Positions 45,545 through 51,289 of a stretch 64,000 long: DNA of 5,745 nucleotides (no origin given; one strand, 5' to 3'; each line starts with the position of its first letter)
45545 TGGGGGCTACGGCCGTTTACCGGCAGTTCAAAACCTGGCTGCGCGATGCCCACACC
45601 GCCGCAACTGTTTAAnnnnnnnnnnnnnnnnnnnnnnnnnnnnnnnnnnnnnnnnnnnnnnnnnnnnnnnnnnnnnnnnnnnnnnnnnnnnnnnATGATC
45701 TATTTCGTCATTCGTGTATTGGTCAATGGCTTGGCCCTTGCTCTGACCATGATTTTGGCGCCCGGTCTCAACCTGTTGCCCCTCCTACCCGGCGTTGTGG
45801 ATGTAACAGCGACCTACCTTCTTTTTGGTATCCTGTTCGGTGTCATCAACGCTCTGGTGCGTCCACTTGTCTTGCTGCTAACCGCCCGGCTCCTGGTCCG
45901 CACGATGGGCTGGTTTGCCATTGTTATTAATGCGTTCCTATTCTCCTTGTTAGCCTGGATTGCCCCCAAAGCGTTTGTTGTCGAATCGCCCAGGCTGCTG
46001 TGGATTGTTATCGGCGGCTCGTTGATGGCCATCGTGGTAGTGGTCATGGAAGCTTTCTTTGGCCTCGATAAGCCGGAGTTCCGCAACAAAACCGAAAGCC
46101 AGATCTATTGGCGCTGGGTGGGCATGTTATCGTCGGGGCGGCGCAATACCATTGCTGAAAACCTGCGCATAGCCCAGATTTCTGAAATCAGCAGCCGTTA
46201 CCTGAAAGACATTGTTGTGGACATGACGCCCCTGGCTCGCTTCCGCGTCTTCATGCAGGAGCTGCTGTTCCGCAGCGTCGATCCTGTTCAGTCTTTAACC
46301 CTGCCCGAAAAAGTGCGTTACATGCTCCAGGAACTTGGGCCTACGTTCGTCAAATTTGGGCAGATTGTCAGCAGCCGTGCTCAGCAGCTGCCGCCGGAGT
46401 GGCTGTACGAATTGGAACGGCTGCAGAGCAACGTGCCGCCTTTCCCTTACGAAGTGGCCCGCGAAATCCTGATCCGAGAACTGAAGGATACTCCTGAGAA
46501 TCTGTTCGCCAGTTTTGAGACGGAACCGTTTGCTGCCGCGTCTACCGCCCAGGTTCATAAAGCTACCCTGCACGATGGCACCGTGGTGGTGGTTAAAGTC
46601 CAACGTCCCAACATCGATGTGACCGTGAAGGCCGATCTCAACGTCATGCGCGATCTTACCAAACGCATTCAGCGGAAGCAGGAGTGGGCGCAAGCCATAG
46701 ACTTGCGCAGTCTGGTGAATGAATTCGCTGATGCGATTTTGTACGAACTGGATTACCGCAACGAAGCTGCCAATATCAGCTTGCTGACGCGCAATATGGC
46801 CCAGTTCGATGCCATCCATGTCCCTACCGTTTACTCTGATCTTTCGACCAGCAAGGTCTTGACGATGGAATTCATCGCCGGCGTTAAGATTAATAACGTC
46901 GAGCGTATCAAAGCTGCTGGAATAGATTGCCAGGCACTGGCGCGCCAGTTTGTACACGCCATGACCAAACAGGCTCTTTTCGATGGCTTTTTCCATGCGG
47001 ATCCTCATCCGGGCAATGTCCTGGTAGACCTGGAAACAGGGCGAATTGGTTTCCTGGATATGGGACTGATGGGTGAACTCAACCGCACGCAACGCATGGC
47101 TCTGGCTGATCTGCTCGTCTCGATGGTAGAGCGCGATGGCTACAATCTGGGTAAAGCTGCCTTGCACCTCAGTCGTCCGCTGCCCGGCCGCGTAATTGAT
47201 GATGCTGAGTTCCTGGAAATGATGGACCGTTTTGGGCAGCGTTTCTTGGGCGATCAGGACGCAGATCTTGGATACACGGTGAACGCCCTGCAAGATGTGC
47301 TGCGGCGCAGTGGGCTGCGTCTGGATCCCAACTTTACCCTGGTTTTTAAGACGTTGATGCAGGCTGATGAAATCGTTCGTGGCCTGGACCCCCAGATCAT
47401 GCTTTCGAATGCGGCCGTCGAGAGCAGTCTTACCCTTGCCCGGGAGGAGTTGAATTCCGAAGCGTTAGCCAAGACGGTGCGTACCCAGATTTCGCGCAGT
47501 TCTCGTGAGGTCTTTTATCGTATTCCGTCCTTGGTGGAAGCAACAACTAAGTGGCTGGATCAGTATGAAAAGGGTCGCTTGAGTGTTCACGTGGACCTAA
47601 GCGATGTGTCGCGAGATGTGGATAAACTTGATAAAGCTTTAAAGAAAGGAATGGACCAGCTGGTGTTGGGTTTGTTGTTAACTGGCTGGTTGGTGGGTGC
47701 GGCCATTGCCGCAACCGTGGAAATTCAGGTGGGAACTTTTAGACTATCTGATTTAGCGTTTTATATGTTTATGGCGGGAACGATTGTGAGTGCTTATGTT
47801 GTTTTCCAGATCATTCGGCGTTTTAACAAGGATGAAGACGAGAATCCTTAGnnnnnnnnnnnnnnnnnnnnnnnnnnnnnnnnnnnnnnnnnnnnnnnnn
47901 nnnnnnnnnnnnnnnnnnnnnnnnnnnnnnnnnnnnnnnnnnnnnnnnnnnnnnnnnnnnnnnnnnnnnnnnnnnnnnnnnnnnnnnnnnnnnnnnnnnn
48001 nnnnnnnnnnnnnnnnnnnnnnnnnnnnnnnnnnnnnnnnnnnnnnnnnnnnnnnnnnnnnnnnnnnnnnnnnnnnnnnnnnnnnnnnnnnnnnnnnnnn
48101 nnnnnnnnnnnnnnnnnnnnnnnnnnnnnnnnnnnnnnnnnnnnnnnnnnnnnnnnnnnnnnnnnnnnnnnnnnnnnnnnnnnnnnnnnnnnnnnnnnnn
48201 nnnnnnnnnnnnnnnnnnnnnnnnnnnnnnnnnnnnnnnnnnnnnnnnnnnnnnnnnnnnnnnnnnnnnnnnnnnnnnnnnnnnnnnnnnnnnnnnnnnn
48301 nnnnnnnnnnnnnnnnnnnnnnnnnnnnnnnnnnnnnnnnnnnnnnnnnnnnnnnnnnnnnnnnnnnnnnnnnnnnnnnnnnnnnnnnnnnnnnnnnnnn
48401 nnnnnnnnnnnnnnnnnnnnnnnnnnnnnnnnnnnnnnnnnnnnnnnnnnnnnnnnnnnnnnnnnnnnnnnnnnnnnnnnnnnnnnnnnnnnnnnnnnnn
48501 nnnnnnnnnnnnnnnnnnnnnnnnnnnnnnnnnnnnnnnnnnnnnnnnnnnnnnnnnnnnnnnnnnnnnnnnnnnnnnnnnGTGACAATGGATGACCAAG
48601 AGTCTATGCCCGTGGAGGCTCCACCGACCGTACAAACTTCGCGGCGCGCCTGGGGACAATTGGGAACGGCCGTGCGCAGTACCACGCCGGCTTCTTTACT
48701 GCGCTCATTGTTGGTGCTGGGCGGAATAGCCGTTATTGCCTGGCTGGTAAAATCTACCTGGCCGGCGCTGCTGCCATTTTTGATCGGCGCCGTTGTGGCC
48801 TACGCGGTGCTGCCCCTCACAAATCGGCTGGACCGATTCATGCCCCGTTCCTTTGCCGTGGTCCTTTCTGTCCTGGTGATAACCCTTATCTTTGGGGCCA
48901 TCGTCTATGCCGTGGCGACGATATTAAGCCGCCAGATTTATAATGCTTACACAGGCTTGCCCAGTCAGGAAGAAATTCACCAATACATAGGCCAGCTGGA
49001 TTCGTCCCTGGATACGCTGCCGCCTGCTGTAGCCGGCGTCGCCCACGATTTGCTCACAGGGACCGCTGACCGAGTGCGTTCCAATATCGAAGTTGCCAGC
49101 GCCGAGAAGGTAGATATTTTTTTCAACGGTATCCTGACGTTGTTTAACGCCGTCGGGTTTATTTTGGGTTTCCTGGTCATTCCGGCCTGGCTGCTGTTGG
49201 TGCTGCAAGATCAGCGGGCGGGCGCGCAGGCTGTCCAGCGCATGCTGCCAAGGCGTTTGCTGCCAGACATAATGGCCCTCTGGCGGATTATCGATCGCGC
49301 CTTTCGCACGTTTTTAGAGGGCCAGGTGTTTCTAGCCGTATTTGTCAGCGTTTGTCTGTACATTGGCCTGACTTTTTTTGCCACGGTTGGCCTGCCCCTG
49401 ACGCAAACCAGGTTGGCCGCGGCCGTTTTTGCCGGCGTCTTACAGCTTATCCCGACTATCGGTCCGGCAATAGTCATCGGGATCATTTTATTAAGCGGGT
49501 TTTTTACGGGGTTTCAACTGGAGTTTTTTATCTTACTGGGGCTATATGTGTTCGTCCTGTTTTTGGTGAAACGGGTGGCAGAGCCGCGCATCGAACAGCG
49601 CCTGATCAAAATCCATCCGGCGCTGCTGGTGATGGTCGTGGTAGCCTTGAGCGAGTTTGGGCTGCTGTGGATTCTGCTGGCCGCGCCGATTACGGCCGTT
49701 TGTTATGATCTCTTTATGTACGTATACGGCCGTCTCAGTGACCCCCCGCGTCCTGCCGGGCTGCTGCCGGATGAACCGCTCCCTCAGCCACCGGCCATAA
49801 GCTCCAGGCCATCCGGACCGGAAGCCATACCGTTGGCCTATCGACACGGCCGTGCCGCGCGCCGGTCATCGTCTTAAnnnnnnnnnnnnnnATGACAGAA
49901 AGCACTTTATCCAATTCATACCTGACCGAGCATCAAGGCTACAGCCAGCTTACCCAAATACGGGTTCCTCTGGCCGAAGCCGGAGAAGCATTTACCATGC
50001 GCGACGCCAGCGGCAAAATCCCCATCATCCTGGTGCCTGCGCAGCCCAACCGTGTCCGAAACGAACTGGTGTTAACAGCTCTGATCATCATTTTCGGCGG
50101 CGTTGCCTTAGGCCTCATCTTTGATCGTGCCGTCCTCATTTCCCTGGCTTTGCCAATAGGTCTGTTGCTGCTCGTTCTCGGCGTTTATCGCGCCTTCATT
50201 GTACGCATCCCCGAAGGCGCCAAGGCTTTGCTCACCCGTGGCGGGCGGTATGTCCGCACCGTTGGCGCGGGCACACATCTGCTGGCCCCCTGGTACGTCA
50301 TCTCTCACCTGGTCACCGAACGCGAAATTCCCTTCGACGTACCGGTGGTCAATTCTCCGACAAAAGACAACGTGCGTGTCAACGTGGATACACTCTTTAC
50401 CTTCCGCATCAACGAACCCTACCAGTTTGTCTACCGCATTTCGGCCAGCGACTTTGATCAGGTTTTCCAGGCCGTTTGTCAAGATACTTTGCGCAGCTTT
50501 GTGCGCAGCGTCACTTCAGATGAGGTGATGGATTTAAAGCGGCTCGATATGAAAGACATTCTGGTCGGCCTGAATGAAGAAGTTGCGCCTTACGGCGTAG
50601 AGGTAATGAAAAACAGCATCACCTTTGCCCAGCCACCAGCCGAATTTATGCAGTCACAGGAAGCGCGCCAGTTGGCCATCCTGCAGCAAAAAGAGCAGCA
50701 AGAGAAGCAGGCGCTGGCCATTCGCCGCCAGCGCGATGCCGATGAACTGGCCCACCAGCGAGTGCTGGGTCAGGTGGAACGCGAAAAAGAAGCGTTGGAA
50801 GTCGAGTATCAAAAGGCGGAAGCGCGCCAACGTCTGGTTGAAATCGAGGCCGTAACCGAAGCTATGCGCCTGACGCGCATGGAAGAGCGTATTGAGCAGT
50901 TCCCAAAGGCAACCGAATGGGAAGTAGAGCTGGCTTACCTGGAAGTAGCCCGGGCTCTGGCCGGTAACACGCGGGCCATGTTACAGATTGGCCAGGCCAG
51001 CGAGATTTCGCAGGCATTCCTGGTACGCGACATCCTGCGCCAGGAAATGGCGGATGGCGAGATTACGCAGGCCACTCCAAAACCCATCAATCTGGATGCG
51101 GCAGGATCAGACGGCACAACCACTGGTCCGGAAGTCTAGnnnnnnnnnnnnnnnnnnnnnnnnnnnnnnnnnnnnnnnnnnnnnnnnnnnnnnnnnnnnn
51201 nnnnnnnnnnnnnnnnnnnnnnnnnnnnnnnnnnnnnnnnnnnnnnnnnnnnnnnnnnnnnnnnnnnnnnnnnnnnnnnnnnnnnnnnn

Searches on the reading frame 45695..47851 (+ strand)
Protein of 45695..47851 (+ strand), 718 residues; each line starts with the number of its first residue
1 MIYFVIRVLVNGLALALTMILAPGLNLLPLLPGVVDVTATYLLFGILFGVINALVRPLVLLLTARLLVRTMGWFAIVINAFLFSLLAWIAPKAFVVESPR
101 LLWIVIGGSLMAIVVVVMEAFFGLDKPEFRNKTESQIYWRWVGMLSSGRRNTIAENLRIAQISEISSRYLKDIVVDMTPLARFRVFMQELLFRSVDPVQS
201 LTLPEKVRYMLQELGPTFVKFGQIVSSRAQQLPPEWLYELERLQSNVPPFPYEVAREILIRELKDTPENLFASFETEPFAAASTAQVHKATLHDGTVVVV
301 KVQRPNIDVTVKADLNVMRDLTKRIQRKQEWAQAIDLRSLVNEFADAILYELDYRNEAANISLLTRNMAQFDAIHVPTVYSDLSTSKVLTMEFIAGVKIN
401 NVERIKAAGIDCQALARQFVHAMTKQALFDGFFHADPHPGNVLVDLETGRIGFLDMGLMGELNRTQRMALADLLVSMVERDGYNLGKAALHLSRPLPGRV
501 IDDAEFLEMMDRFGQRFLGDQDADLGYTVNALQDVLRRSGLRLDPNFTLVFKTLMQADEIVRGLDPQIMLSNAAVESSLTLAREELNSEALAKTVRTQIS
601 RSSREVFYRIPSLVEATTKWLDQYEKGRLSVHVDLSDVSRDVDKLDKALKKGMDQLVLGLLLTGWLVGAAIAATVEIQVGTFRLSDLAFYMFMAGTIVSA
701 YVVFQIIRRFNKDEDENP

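Call 8: search_protein_families(library=pfam, max_evalue=0.01, proteins=[window:45695-47851:+])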
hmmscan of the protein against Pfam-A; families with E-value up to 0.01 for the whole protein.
window:45695-47851:+ (718 aa): 4 families
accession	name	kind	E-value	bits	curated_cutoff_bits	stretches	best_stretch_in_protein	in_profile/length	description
PF03109.22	ABC1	-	2.5e-75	253.2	22.9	1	242-484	1-239/244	ABC1 atypical kinase-like domain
PF04020.18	Phage_holin_4_2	-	8.9e-11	42.8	28.8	1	4-115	3-103/105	Mycobacterial 4 TMS phage holin, superfamily IV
PF01636.29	APH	-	2.4e-05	24.6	23.2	1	420-459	154-197/239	Phosphotransferase enzyme family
PF01163.29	RIO1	-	0.0053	16.8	22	0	372-457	68-149/187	RIO domain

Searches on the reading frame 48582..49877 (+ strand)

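Call 8: search_protein_families(library=pfam, max_evalue=0.01, proteins=[window:48582-49877:+])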
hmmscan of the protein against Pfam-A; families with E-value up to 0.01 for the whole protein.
window:48582-49877:+ (431 aa): 2 families
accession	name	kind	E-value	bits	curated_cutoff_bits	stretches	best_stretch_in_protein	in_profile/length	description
PF01594.21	AI-2E_transport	-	1e-31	110.8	34.3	1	47-378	9-323/327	AI-2E family transporter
PF11833.13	CPP1-like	-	0.0021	18.2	28.4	1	12-112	68-165/196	Protein CHAPERONE-LIKE PROTEIN OF POR1-like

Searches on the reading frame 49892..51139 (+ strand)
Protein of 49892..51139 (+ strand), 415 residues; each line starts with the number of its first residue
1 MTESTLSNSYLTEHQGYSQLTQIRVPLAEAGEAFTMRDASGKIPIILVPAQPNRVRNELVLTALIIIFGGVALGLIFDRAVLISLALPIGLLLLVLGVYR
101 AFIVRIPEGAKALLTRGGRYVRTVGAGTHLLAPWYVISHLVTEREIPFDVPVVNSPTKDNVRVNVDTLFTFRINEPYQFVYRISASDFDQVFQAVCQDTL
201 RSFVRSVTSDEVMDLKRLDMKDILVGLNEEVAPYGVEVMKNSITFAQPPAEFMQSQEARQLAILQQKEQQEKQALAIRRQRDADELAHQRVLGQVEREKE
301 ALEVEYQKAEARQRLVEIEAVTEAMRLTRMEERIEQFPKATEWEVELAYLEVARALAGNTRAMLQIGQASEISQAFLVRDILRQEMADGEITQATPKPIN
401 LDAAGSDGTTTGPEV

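Call 8: search_protein_families(library=pfam, max_evalue=0.01, proteins=[window:49892-51139:+])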
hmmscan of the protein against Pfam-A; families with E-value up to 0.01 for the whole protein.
window:49892-51139:+ (415 aa): 1 family
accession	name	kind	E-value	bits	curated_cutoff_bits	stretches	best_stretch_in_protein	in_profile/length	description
PF01145.31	Band_7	-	5.7e-29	101.8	23.6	1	105-272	2-171/176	SPFH domain / Band 7 family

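Call 75: search_protein_families(library=padloc, max_evalue=0.001, proteins=[window:49892-51139:+])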
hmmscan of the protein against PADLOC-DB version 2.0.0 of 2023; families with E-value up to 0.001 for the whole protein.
window:49892-51139:+ (415 aa): 0 families
